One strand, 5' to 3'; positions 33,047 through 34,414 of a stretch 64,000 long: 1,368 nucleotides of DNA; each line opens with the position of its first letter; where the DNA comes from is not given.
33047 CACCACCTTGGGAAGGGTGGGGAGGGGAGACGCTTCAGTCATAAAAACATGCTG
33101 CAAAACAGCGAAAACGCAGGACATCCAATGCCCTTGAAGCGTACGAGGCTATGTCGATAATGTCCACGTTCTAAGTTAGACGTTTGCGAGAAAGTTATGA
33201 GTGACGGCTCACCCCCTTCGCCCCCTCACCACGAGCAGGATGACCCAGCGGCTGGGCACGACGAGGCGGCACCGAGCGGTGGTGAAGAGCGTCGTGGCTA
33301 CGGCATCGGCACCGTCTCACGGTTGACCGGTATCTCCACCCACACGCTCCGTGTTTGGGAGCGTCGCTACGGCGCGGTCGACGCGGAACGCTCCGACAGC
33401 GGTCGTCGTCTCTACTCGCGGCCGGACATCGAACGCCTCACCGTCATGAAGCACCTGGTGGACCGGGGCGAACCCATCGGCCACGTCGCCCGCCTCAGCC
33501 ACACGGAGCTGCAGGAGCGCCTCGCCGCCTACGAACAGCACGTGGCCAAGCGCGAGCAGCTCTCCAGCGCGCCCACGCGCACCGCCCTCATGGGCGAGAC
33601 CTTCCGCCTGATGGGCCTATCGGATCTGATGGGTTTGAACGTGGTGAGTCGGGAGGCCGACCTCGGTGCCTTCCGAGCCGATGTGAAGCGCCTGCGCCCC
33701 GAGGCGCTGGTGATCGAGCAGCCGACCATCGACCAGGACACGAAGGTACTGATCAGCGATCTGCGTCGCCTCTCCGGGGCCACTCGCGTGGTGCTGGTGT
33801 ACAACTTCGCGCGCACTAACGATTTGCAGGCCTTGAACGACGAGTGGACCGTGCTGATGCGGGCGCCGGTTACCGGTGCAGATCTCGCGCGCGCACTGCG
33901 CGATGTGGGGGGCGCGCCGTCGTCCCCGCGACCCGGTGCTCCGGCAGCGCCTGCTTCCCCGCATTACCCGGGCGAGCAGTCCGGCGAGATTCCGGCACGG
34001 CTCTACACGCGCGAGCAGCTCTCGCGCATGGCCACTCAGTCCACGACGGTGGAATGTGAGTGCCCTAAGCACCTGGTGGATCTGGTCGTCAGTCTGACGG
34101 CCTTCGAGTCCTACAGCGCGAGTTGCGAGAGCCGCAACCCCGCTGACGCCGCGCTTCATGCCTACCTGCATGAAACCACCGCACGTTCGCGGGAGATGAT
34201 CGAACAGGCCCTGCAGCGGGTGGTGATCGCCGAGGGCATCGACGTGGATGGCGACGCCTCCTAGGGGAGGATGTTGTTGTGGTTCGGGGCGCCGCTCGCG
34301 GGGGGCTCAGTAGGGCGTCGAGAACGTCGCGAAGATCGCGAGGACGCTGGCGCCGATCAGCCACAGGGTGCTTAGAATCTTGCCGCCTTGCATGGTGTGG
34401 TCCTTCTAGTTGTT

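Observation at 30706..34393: A ~4-kb non-flagellar regulatory/redox block splits the flagellar cluster between fliK and fliL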

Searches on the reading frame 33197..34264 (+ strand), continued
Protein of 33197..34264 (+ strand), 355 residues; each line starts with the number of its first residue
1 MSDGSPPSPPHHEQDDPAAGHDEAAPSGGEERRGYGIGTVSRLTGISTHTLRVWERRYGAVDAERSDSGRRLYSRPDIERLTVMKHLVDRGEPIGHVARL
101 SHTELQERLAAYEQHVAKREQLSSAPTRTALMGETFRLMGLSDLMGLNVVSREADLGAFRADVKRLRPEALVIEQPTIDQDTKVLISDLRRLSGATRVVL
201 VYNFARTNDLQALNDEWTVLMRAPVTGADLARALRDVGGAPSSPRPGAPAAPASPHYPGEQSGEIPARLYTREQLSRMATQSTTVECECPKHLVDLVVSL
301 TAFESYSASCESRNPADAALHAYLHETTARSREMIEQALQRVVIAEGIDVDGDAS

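Call 74: search_protein_families(library=ncbifam, proteins=[L041:7760-8467:-, L005:4792-5496:+, L082:13250-13978:+, L051:4134-4868:-], max_evalue=1e-10)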
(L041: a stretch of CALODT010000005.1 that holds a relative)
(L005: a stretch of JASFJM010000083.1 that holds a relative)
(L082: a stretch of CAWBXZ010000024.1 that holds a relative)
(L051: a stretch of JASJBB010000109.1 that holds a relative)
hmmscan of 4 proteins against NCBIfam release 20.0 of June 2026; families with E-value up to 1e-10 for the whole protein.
L041:7760-8467:- (236 aa): 2 families
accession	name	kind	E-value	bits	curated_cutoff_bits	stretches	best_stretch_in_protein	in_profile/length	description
TIGR01983.1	UbiG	equivalog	1e-79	267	102.95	1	7-235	1-228/228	bifunctional 2-polyprenyl-6-hydroxyphenol methylase/3-demethylubiquinol 3-O-methyltransferase UbiG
TIGR02021.1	BchM-ChlM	equivalog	2.6e-14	53.2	158.9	1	53-167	50-164/218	magnesium protoporphyrin IX methyltransferase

L005:4792-5496:+ (235 aa): 6 families
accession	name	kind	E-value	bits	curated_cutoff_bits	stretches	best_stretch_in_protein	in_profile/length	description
TIGR01983.1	UbiG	equivalog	2.9e-77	259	102.95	1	6-233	1-228/228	bifunctional 2-polyprenyl-6-hydroxyphenol methylase/3-demethylubiquinol 3-O-methyltransferase UbiG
TIGR02021.1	BchM-ChlM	equivalog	1.4e-14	54.1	158.9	1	51-162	50-159/218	magnesium protoporphyrin IX methyltransferase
TIGR02072.1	BioC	equivalog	3.1e-13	50.1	184.95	1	54-160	32-136/244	malonyl-ACP O-methyltransferase BioC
NF043040.1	corrin_prot_MT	hypoth_equivalog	3.9e-13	49.3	180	1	57-158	42-149/216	corrinoid protein-associated methyltransferase CpaM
NF004851.0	PRK06202.1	equivalog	2.4e-12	46.8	243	1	55-177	59-185/237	hypothetical protein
TIGR04290.1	meth_Rta_06860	hypoth_equivalog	5e-12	45.8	300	1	37-134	32-128/226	TIGR04290 family methyltransferase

L082:13250-13978:+ (243 aa): 7 families
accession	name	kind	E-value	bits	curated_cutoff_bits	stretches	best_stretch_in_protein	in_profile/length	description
TIGR01983.1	UbiG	equivalog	4.1e-79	265.1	102.95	1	6-234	1-228/228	bifunctional 2-polyprenyl-6-hydroxyphenol methylase/3-demethylubiquinol 3-O-methyltransferase UbiG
TIGR02021.1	BchM-ChlM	equivalog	2.2e-15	56.7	158.9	1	53-138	50-134/218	magnesium protoporphyrin IX methyltransferase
NF008264.0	PRK11036.1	equivalog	2.3e-14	53.5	366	1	56-216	43-210/261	tRNA uridine 5-oxyacetic acid(34) methyltransferase CmoM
NF043040.1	corrin_prot_MT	hypoth_equivalog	3.7e-14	52.7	180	1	57-158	41-148/216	corrinoid protein-associated methyltransferase CpaM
NF004851.0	PRK06202.1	equivalog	2.8e-13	49.8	243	1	50-209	54-218/237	hypothetical protein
TIGR04290.1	meth_Rta_06860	hypoth_equivalog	1.5e-11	44.2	300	1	54-139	46-132/226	TIGR04290 family methyltransferase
NF045667.1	MTase_DVU1556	equivalog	5.8e-11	42.2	155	1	57-158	22-120/213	DVU_1556 family methyltransferase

L051:4134-4868:- (245 aa): 5 families
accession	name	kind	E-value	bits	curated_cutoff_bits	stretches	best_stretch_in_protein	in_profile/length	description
TIGR01983.1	UbiG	equivalog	2.3e-80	269.2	102.95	1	9-237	1-228/228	bifunctional 2-polyprenyl-6-hydroxyphenol methylase/3-demethylubiquinol 3-O-methyltransferase UbiG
TIGR02021.1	BchM-ChlM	equivalog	1e-14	54.5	158.9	1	57-153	51-145/218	magnesium protoporphyrin IX methyltransferase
NF004851.0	PRK06202.1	equivalog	4.5e-14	52.5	243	1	62-206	62-213/237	hypothetical protein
NF043040.1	corrin_prot_MT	hypoth_equivalog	8.2e-14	51.5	180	1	58-161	39-148/216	corrinoid protein-associated methyltransferase CpaM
TIGR04290.1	meth_Rta_06860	hypoth_equivalog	6.4e-13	48.7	300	1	59-138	48-128/226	TIGR04290 family methyltransferase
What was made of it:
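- On UbiG (TIGR01983 equivalog): Four of the UbiG genes next to this regulator elsewhere were scored (L005, L041, L051, L082) and reach 259-269 bits (call 74).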

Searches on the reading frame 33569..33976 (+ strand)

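Call 73: search_protein_families(library=pfam, proteins=[window:33569-33976:+], max_evalue=5)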
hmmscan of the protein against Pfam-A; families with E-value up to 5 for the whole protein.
window:33569-33976:+ (136 aa): 2 families
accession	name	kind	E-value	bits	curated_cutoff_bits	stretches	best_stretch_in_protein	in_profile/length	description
PF25803.1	Spectrin_SYNE1_2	-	0.0051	17.5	27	1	29-91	13-72/113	Nesprin-1, spectrin repeats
PF11072.13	DUF2859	-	0.12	12.6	25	1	60-110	83-133/147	Protein of unknown function (DUF2859)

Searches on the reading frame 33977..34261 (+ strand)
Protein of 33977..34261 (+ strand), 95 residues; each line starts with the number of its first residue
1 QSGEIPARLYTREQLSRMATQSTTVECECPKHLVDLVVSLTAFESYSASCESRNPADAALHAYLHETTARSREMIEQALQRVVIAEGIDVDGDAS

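Call 70: find_homologous_proteins(query=window:33977-34261:+, max_evalue=0.001)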
Query window:33977-34261:+ (95 aa): 4 proteins with E <= 0.001 among 8 candidates.
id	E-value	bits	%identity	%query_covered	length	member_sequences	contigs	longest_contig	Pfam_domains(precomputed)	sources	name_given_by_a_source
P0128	5.2e-30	121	84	72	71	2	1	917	-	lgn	-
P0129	2.5e-28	116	66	93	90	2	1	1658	-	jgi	jgi:hypothetical protein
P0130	1.4e-20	91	54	89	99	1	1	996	-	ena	-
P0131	3.9e-20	90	54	87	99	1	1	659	-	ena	-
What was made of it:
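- Tried and rejected: Searching with the C-terminal domain alone returned only four fragments (call 70).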

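Call 73: search_protein_families(library=pfam, proteins=[window:33977-34261:+], max_evalue=5)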
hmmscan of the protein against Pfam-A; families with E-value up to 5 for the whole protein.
window:33977-34261:+ (95 aa): 1 family
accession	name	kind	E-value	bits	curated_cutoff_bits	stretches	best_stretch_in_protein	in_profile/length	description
PF22338.1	Pyruv_OxRed_insertion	-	0.023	15.2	27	1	12-62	2-51/66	Pyruvate-ferredoxin oxidoreductase, insertion domain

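Call 75: search_protein_representatives(protein=window:33977-34261:+)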
Query: 95 residues. Proteins with E-value up to 0.001 (for the whole library): 1197; up to 1e-10: 918; up to 1e-30: 1. The best 150 are listed.
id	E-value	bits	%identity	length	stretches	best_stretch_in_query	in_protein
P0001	6.7e-50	182.9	96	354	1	2-95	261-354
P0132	2.4e-29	117.4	64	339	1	4-92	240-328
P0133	4.3e-29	116.6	66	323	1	5-89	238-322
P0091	1.5e-28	114.9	67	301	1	5-88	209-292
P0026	2.2e-28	114.4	62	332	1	5-90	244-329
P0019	4.8e-28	113.3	64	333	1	3-90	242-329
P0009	5.2e-27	110.0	68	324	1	5-88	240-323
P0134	6.0e-27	109.8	62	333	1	4-88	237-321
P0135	6.0e-27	109.8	61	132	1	6-92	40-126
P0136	2.0e-26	108.1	58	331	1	4-91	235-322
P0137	3.3e-26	107.4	63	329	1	3-89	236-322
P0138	5.3e-26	106.7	59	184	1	4-91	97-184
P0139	5.4e-26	106.7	55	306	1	2-92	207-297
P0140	7.8e-26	106.2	57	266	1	2-90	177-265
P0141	7.8e-26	106.2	58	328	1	3-86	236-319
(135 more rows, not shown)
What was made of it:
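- The domain is always C-terminal in proteins of about 315-350 aa (call 75).
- Tried and rejected: The exhaustive search was needed (call 75).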

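Call 82: predict_structure(alignment_id=A4)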
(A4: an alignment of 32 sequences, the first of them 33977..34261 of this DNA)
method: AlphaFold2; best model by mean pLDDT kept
length: 95 residues; sequences in the alignment: 32
mean_pLDDT: 89.5   pTM: 0.80
mean pLDDT of the five models: 89.5, 89.4, 88.0, 87.9, 87.7
residues with pLDDT >= 90: 70; 70-90: 15; 50-70: 6; < 50: 4
segments of 3 or more residues with pLDDT < 50: 93-95
pLDDT, mean of each block of 10 residues (from residue 1): 83 92 77 97 96 92 96 97 90 57
secondary structure, 60 per line:
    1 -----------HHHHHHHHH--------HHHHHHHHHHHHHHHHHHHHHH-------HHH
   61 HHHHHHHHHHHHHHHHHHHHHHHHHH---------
elements in order: H12-20 H29-50 H58-86

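Call 84: fold_search(model_id=the predicted structure, library=pdb)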
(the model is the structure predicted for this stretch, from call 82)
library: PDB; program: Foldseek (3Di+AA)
matches with E <= 10: 54; with E <= 0.001: 0
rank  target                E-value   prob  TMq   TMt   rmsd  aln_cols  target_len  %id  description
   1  3t6g_B                4.0e+00  0.57  0.61  0.45   3.4        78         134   12  Structure of the complex between NSP3 (SHEP1) and p130Cas (released 2011-11-23)
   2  6n4n_C                4.3e+00  0.11  0.30  0.19  12.5        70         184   18  Crystal structure of the designed protein DNCR2/danoprevir/NS3a complex (released 2019-09-11)
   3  4ni9_A                4.5e+00  0.11  0.38  0.27  16.9       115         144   12  Crystal structure of human interleukin 6 in complex with a modified nucleotide aptamer (SOMAMER SL1025), FORM 2 (released 2014-01-22)
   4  4cni_C                4.7e+00  0.11  0.37  0.24   8.7        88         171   18  Crystal structure of the Fab portion of Olokizumab in complex with IL- 6 (released 2014-04-30)
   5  6snr                  5.0e+00  0.30  0.44  0.13   3.0        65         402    8  Crystal structure of FemX (released 2020-09-09)
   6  1urf_MODEL_1_A        5.0e+00  0.20  0.46  0.53   7.8        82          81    7  HR1b domain from PRK1 (released 2003-11-06)
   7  4ni9_C                5.0e+00  0.11  0.35  0.25   7.9        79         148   20  Crystal structure of human interleukin 6 in complex with a modified nucleotide aptamer (SOMAMER SL1025), FORM 2 (released 2014-01-22)
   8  7z14_C                5.0e+00  0.11  0.36  0.12   8.3        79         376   13  Cryo-EM structure of Torpedo nicotinic acetylcholine receptor in complex with a short-chain neurotoxin. (released 2022-08-17)
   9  9ria_A                5.3e+00  0.12  0.40  0.07   8.7        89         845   13  Cryo-EM structure of tomato NRC3-AVRcap1b complex (released 2025-07-23)
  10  1hm4_A                5.3e+00  0.08  0.32  0.13   9.6        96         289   14  N219L PENTALENENE SYNTHASE (released 2002-08-30)
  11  4hr1_A                5.6e+00  0.14  0.46  0.39   4.9        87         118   15  Structure of PAV1-137, a protein from the virus PAV1 that infects Pyrococcus abyssi. (released 2013-06-19)
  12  5nx4_B                5.6e+00  0.07  0.31  0.12  10.2       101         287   14  Crystal structure of Linalool/Nerolidol synthase from Streptomyces clavuligerus (released 2017-09-20)
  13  6ds9                  5.9e+00  0.44  0.45  0.46   2.3        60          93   25  Elongated version of a de novo designed three helix bundle structure (GRa3D) (released 2018-10-03)
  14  6wg3_D                5.9e+00  0.21  0.51  0.06   6.7        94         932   13  Cryo-EM structure of human Cohesin-NIPBL-DNA complex (released 2020-05-20)
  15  8k9t_A                5.9e+00  0.02  0.17  0.04  10.4        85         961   16  Cryo-EM structure of the products-bound PGAP1(Bst1)-S327A from Chaetonium thermophilum (released 2023-12-20)
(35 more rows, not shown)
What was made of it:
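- Tried and rejected: Foldseek of the C-terminal domain model against the PDB gave nothing better than E = 4 (call 84).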
